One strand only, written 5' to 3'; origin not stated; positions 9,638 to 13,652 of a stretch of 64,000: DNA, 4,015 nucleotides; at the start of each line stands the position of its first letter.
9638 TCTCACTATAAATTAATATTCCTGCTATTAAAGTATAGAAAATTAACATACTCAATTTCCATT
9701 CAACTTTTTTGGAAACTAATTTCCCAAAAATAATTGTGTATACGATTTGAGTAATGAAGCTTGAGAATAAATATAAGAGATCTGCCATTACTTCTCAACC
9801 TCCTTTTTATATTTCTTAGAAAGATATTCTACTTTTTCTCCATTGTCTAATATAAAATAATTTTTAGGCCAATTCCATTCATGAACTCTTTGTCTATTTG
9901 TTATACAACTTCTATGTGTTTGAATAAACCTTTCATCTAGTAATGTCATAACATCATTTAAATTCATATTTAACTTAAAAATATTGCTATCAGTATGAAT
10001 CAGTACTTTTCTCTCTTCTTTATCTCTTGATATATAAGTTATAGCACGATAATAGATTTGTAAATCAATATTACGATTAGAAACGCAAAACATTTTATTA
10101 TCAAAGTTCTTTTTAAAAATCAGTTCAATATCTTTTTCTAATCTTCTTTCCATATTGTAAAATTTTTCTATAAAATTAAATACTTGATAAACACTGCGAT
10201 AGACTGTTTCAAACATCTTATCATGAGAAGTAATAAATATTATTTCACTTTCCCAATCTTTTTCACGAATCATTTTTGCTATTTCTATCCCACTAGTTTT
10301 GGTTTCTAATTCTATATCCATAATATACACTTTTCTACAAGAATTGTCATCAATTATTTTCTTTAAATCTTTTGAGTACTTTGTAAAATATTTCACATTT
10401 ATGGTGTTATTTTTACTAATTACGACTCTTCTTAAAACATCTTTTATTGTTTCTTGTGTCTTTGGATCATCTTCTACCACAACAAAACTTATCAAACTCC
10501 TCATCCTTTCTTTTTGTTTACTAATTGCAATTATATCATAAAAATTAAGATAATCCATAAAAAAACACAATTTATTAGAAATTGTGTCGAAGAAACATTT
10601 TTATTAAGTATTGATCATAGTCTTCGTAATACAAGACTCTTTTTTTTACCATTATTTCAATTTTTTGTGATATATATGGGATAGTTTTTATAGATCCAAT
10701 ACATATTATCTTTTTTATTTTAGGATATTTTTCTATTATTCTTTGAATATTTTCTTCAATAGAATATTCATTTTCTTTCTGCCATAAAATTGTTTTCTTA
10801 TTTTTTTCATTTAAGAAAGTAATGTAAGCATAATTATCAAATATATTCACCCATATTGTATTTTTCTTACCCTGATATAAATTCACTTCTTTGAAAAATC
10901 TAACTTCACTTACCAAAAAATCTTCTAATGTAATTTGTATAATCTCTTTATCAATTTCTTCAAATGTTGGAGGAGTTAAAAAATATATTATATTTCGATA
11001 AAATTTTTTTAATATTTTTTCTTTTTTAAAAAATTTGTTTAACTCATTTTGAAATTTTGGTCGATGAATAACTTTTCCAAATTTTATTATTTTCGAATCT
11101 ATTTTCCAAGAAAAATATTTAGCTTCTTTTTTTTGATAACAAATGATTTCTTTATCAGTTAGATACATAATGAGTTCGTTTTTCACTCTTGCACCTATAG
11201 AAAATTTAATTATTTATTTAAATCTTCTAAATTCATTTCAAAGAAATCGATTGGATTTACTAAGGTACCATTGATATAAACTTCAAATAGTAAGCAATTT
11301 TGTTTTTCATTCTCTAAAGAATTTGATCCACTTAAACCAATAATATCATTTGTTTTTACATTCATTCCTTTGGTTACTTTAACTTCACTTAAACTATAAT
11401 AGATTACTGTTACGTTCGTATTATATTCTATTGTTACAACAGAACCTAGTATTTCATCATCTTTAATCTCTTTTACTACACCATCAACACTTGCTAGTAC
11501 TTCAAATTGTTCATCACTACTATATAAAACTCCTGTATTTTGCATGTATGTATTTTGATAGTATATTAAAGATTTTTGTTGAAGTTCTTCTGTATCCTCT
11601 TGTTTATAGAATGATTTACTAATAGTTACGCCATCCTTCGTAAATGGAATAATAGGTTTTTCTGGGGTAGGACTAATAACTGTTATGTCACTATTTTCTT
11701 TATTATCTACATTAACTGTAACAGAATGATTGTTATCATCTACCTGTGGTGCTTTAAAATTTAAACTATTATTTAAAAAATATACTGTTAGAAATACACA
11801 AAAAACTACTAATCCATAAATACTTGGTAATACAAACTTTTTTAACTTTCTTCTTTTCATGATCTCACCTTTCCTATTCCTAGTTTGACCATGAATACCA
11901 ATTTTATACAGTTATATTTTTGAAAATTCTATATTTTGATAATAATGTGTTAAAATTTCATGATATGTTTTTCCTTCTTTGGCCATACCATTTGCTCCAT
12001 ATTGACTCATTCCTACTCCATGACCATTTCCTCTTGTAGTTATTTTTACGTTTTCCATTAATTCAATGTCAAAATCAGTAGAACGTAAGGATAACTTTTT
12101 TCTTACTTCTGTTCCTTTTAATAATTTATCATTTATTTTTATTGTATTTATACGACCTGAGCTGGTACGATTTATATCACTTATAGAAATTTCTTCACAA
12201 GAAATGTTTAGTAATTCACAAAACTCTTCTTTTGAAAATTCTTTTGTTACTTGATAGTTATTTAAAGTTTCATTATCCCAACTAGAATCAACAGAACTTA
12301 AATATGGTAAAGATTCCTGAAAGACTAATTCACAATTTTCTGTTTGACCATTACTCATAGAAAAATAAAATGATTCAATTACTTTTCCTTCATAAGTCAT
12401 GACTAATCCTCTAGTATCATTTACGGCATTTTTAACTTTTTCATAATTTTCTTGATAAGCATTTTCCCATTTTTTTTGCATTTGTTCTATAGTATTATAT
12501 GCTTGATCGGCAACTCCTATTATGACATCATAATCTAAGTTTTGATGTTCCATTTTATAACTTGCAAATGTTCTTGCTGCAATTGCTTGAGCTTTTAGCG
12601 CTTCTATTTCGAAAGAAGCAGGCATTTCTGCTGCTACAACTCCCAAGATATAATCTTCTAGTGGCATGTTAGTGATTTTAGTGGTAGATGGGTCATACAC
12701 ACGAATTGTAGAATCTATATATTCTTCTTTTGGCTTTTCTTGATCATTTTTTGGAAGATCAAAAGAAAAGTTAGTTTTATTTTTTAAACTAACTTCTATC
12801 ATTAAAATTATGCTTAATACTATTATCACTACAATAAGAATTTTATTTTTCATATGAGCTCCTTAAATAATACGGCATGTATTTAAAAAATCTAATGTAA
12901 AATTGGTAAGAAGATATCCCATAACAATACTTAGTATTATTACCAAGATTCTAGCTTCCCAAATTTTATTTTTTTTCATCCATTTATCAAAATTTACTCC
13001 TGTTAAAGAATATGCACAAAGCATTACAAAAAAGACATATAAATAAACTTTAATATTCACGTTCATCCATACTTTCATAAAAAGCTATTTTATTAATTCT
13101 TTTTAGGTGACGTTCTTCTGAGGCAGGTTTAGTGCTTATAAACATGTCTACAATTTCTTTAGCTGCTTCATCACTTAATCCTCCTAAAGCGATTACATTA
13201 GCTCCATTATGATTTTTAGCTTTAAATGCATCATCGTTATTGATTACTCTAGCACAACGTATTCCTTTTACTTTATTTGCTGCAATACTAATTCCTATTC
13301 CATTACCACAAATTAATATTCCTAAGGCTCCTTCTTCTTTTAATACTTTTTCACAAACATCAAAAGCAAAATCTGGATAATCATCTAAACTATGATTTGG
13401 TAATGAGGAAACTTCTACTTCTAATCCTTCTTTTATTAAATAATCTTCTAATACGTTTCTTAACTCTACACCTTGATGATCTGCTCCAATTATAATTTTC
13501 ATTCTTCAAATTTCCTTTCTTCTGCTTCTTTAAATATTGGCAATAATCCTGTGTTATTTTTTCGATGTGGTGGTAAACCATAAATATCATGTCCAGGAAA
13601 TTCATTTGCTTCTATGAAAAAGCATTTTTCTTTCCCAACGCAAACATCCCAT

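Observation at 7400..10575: Complete agr-type quorum-sensing locus with an uncalled 38-aa AgrD and convergent agrBD / agrCA organisation sharing one terminator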

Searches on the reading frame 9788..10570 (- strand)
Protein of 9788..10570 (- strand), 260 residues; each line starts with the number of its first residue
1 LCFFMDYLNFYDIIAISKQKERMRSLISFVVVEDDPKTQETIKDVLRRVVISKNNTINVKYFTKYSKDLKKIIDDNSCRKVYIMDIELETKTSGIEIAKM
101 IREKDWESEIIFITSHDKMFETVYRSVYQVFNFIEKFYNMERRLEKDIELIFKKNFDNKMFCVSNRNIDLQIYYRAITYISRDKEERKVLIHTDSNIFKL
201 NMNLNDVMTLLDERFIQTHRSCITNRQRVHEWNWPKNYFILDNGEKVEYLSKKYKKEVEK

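Call 3: search_protein_families(library=pfam, proteins=[window:9788-10570:-], max_evalue=1)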
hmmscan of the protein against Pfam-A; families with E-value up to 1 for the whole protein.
window:9788-10570:- (260 aa): 3 families
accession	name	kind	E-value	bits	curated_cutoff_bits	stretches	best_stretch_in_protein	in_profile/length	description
PF04397.21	LytTR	-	2.7e-12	47.2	22.6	1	174-259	8-94/98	LytTr DNA-binding domain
PF00072.30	Response_reg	-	4e-10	40.3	30.2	1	30-142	2-105/111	Response regulator receiver domain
PF14681.12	UPRTase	-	0.041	13.8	27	1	69-113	111-156/206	Uracil phosphoribosyltransferase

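Call 4: search_protein_families(library=ncbifam, proteins=[window:9788-10570:-], max_evalue=1)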
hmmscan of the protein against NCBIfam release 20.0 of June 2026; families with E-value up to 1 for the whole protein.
window:9788-10570:- (260 aa): 11 families
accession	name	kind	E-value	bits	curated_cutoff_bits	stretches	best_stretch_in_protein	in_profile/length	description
NF046049.1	quorum_RR_AgrA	equivalog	9.2e-13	48.3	400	1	29-251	3-231/238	quorum-sensing response regulator AgrA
NF051870.1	NAssimRespRegNtrX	equivalog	0.00088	18.3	600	1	31-144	6-112/452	nitrogen assimilation response regulator NtrX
NF041734.1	resp_reg_RppA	equivalog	0.0019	17.6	250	1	30-124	4-91/229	two-component system response regulator RppA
TIGR03787.1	marine_sort_RR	equivalog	0.0024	17.4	335.7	1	30-124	4-91/227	proteobacterial dedicated sortase system response regulator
NF006623.1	PRK09191.1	subfamily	0.0032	17.2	240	1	80-122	184-225/258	PhyR family response regulator anti-anti-sigma factor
NF006900.1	PRK09390.1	equivalog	0.0032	17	255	1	30-155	8-123/203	response regulator FixJ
NF052445.1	RespRegMctR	equivalog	0.0034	16.8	300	1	28-118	3-86/205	two-component system response regulator MctR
NF008469.0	PRK11361.1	equivalog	0.021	13.5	714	1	77-141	47-110/461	acetoacetate metabolism transcriptional regulator AtoC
TIGR01818.1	ntrC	equivalog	0.025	13.4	558.6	1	31-142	3-105/463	nitrogen regulation protein NR(I)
NF041367.1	CheY_Halo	equivalog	0.035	14.5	200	1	79-118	43-81/114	chemotaxis protein CheY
NF005925.0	PRK07938.1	equivalog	0.041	13.2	260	1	42-131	8-98/252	enoyl-CoA hydratase family protein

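Call 51: search_solved_structures(query=window:9788-10504:-, max_evalue=0.001, show_alignments=2)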
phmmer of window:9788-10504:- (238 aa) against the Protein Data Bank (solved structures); distinct sequences matched with E-value up to 0.001: 3.
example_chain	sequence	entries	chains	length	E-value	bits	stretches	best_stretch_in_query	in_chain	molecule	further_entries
4cbv_A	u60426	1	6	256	4.9e-06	29.8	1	9-211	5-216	COME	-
4mld_A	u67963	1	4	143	1e-05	28.7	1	9-126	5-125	Response regulator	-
4ml3_A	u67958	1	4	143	2.4e-05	27.5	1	9-126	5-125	Response regulator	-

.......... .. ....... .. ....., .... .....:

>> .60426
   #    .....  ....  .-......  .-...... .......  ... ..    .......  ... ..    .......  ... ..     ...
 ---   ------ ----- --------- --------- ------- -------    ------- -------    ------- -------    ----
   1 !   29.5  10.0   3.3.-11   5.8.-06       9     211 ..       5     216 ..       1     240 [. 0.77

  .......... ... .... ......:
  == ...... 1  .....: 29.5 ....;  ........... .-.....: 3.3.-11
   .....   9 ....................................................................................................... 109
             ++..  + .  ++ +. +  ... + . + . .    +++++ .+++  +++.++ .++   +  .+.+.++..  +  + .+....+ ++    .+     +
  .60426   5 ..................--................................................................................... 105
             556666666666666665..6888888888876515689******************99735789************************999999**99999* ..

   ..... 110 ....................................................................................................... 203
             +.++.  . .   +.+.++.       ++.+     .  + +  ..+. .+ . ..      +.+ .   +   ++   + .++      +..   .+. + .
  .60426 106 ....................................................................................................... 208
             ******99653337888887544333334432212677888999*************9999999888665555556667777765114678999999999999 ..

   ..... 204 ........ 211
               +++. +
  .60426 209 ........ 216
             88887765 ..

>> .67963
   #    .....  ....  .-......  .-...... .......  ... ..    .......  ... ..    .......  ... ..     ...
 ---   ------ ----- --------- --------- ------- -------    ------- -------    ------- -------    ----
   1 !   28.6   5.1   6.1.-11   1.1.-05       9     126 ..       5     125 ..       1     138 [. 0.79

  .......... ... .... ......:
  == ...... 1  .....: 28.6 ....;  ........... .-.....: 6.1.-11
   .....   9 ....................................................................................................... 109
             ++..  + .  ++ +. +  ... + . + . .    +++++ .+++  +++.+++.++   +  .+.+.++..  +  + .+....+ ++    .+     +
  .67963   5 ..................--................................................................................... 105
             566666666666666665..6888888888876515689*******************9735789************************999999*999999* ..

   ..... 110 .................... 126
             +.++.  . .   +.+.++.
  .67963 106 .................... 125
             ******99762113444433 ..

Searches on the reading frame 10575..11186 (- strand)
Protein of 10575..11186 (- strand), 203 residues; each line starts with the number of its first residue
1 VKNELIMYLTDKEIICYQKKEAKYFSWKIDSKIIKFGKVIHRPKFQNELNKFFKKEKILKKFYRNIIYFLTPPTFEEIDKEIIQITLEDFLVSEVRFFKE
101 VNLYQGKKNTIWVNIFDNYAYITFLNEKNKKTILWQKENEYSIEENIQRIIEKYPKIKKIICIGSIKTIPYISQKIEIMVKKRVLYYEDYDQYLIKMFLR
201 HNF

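Call 3: search_protein_families(library=pfam, proteins=[window:10575-11186:-], max_evalue=1)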
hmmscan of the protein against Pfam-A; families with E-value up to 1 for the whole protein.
window:10575-11186:- (203 aa): 1 family
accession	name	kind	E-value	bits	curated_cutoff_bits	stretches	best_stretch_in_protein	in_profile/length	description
PF00849.27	PseudoU_synth_2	-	0.17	12.5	26.8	1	43-113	59-121/152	RNA pseudouridylate synthase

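Call 4: search_protein_families(library=ncbifam, proteins=[window:10575-11186:-], max_evalue=1)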
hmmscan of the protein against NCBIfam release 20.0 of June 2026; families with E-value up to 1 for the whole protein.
window:10575-11186:- (203 aa): 0 families

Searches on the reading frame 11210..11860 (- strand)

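Call 54: search_protein_families(library=pfam, proteins=[window:11210-11860:-], max_evalue=0.00001)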
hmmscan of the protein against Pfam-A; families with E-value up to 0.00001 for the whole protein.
window:11210-11860:- (216 aa): 1 family
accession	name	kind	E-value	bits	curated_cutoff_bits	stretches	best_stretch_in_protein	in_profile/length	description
PF01551.29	Peptidase_M23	-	3e-16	59.8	28.7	1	108-203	3-96/96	Peptidase family M23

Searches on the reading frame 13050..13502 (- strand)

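Call 54: search_protein_families(library=pfam, proteins=[window:13050-13502:-], max_evalue=0.00001)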
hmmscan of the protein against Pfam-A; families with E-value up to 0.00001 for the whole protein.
window:13050-13502:- (150 aa): 1 family
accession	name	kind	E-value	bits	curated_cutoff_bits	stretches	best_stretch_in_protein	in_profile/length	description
PF02502.23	LacAB_rpiB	-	3.4e-42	144.1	24.7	1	3-139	1-138/138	Ribose/Galactose Isomerase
